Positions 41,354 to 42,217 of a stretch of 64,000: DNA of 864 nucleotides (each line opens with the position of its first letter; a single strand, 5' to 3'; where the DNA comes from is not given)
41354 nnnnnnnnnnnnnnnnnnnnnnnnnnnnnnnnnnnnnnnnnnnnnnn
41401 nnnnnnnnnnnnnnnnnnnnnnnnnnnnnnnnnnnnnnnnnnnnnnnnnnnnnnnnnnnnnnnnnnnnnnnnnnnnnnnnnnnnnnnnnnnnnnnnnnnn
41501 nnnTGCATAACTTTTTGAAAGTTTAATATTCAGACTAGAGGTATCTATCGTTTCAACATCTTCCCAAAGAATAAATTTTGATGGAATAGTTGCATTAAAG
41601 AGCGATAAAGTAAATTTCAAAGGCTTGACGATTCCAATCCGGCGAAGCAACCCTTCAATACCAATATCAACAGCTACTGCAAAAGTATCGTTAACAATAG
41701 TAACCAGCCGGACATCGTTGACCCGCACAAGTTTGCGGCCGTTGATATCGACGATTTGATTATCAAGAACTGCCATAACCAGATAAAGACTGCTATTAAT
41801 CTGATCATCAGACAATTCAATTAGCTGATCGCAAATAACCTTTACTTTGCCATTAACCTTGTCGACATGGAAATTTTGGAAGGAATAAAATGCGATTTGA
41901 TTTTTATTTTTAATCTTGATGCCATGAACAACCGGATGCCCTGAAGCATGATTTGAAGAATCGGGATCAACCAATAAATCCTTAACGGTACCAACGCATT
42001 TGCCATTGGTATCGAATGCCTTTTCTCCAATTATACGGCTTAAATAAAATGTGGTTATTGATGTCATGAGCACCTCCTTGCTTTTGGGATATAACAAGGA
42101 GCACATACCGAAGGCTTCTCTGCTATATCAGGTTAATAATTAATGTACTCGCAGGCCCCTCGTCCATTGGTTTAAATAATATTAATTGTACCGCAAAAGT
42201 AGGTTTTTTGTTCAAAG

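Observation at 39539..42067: Non-canonical NRAMP (DAGG / T..A.W) paired with a membrane-less MgtE cytoplasmic-sensor protein: a possible split Mg2+ transport and sensing module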

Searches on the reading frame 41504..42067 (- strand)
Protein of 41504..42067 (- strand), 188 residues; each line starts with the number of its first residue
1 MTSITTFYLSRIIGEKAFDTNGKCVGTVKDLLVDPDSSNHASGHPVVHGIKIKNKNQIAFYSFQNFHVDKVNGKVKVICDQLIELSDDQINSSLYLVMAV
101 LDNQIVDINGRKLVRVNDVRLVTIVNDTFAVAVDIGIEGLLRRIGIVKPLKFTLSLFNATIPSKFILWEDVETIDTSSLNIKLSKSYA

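Call 80: search_solved_structures(query=A4, max_evalue=1)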
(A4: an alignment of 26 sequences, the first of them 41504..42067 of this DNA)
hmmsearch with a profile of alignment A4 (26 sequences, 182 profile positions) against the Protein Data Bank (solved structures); distinct sequences matched with E-value up to 1: 13.
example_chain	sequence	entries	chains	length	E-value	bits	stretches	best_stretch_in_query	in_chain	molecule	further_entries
8qzo_A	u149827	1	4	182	0.024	17.3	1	11-52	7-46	PRC-barrel domain-containing protein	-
8onw_D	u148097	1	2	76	0.084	15.6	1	10-52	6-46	PRC-barrel domain-containing protein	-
8onw_A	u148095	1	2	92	0.11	15.1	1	10-52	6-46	PRC-barrel domain-containing protein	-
1pm3_A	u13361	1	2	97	0.21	14.2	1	9-38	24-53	MTH1895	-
9lti_H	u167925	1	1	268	0.37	13.4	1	11-56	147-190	Photosynthetic reaction center H subunit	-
3wmm_H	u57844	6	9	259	0.41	13.3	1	15-72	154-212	Photosynthetic reaction center H subunit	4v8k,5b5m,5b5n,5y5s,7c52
1eys_H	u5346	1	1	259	0.41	13.3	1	15-72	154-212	PHOTOSYNTHETIC REACTION CENTER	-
8wdu_H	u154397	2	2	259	0.5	13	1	15-73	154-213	Photosynthetic reaction center H subunit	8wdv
3g7f_H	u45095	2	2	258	0.58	12.8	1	16-82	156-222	Photosynthetic reaction center H subunit | Photosynthetic reaction center H-subunit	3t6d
9s39_H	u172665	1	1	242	0.58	12.8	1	16-82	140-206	Reaction center protein H chain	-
5o64_H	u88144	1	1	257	0.65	12.6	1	16-82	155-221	Reaction center protein H chain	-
5bvt_A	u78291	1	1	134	0.65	12.6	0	68-110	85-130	Epidermal fatty acid-binding protein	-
1dxr_H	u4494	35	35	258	0.66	12.6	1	16-82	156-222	PHOTOSYNTHETIC REACTION CENTER H SUBUNIT | PHOTOSYNTHETIC REACTION CENTER | Reaction center protein H chain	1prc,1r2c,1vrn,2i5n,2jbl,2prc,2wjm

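Call 83: predict_structure(alignment_id=A4)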
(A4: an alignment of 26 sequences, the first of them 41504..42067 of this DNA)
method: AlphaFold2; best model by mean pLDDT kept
length: 188 residues; sequences in the alignment: 26
mean_pLDDT: 88.3   pTM: 0.82
mean pLDDT of the five models: 88.3, 88.0, 87.9, 87.4, 85.8
residues with pLDDT >= 90: 131; 70-90: 37; 50-70: 16; < 50: 4
segments of 3 or more residues with pLDDT < 50: 186-188
pLDDT, mean of each block of 10 residues (from residue 1): 84 96 97 85 92 98 93 91 97 94 75 88 93 94 91 94 91 68 48
secondary structure, 60 per line:
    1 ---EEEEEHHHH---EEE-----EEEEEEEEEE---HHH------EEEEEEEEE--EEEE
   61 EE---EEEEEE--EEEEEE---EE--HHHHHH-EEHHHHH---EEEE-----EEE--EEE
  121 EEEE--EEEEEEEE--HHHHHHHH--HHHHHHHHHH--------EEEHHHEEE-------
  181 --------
elements in order: E4-8 H9-12 E16-18 E24-33 E46-54 E57-62 E66-71 E74-79 H87-92 H96-100 E104-107 E113-115 E118-124 E127-134 H137-144 H147-156 E165-167 E171-173

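Call 86: fold_search(model_id=the predicted structure, library=pdb)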
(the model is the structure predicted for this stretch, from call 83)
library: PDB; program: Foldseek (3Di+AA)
matches with E <= 10: 281; with E <= 0.001: 2
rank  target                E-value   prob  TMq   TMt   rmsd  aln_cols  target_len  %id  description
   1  8qzo_A                5.2e-04  1.00  0.41  0.45  11.3       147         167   14  Crystal structure of heterodimeric complex of CdpB1 and CdpB2 from A. fulgidus (released 2024-04-03)
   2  8qzo_B                8.2e-04  1.00  0.41  0.45  10.9       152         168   11  Crystal structure of heterodimeric complex of CdpB1 and CdpB2 from A. fulgidus (released 2024-04-03)
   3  8qzo_F                1.9e-03  1.00  0.41  0.50   5.1       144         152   12  Crystal structure of heterodimeric complex of CdpB1 and CdpB2 from A. fulgidus (released 2024-04-03)
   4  8qzo_D                2.2e-03  1.00  0.42  0.51   4.8       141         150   12  Crystal structure of heterodimeric complex of CdpB1 and CdpB2 from A. fulgidus (released 2024-04-03)
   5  1pm3_A                6.0e-02  0.99  0.26  0.62   3.6        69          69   19  MTH1859 (released 2003-08-12)
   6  7oy8_H                8.8e-02  1.00  0.30  0.22   1.9        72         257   15  Cryo-EM structure of the Rhodospirillum rubrum RC-LH1 complex (released 2021-09-22)
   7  2wjm_H                9.9e-02  0.99  0.25  0.20   3.8        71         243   20  Lipidic sponge phase crystal structure of the photosynthetic reaction centre from Blastochloris viridis (low dose) (released 2009-09-22)
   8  3g7f_H                9.9e-02  0.97  0.25  0.20   7.0        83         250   19  Crystal structure of Blastochloris viridis heterodimer mutant reaction center (released 2009-09-22)
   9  8onw_A                1.0e-01  0.84  0.26  0.48  11.9       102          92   14  Crystal structure of the hetero-dimeric complex from Archaeoglobus fulgidus PRC1 and PRC2 domains (released 2024-04-10)
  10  7cq1_MODEL_1_A        1.1e-01  0.97  0.27  0.57   4.4        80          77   15  Solution structure of the C-terminal domain of Mycobacterium Tuberculosis ribosome maturation factor protein R (released 2021-03-31)
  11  8onw_C                1.1e-01  0.96  0.24  0.53   4.1        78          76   18  Crystal structure of the hetero-dimeric complex from Archaeoglobus fulgidus PRC1 and PRC2 domains (released 2024-04-10)
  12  7c9r_H                1.2e-01  0.97  0.24  0.18   3.5        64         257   17  STRUCTURE OF PHOTOSYNTHETIC LH1-RC SUPER-COMPLEX OF THIORHODOVIBRIO STRAIN 970 (released 2020-10-07)
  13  8onw_D                1.2e-01  0.95  0.26  0.57   4.5        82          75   17  Crystal structure of the hetero-dimeric complex from Archaeoglobus fulgidus PRC1 and PRC2 domains (released 2024-04-10)
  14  3t6d_H                1.5e-01  0.97  0.25  0.19   3.8        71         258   20  Crystal Structure of the Reaction Centre from Blastochloris viridis strain DSM 133 (ATCC 19567) substrain-08 (released 2011-11-23)
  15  8onw_F                1.6e-01  0.95  0.27  0.60   4.2        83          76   17  Crystal structure of the hetero-dimeric complex from Archaeoglobus fulgidus PRC1 and PRC2 domains (released 2024-04-10)
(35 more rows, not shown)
